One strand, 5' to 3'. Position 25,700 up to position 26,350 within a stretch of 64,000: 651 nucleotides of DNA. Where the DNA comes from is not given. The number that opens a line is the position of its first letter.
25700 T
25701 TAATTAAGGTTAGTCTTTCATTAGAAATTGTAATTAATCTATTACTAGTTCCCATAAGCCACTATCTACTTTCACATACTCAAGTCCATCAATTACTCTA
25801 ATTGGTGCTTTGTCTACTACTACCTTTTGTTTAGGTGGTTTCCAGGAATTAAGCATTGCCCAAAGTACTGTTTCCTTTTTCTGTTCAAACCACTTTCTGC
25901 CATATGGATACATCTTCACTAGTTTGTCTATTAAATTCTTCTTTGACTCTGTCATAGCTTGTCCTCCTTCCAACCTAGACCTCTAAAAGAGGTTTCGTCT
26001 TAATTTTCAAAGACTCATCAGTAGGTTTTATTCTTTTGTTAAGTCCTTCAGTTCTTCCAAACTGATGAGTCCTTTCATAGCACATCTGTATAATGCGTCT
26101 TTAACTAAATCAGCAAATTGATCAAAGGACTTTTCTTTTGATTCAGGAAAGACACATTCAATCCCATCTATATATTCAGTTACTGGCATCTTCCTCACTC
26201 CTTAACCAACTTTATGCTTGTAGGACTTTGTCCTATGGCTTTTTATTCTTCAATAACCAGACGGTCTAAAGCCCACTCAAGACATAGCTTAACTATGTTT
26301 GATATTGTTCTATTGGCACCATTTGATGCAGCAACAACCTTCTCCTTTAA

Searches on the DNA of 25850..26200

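Call 91: search_rna_families(source=window, start=25850, end=26200, threshold=evalue, max_evalue=1, show_alignments=1)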
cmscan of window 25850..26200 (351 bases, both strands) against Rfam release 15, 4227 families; matches with E-value up to 1: 3.
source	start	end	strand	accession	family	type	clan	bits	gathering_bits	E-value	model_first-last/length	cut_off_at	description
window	25973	26045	-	RF03152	RAGATH-1-hammerhead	Gene; ribozyme;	-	29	56.3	0.0054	1-77/77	no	RAGATH-1 hammerhead ribozyme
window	25987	26035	-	RF00008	Hammerhead_3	Gene; ribozyme;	CL00010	23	48.5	0.013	1-54/54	no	Hammerhead ribozyme (type III)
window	25900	26026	+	RF01956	NEAT1_2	Gene; lncRNA;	-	18.1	60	0.12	1-116/116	no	Nuclear enriched abundant transcript 1 conserved region 2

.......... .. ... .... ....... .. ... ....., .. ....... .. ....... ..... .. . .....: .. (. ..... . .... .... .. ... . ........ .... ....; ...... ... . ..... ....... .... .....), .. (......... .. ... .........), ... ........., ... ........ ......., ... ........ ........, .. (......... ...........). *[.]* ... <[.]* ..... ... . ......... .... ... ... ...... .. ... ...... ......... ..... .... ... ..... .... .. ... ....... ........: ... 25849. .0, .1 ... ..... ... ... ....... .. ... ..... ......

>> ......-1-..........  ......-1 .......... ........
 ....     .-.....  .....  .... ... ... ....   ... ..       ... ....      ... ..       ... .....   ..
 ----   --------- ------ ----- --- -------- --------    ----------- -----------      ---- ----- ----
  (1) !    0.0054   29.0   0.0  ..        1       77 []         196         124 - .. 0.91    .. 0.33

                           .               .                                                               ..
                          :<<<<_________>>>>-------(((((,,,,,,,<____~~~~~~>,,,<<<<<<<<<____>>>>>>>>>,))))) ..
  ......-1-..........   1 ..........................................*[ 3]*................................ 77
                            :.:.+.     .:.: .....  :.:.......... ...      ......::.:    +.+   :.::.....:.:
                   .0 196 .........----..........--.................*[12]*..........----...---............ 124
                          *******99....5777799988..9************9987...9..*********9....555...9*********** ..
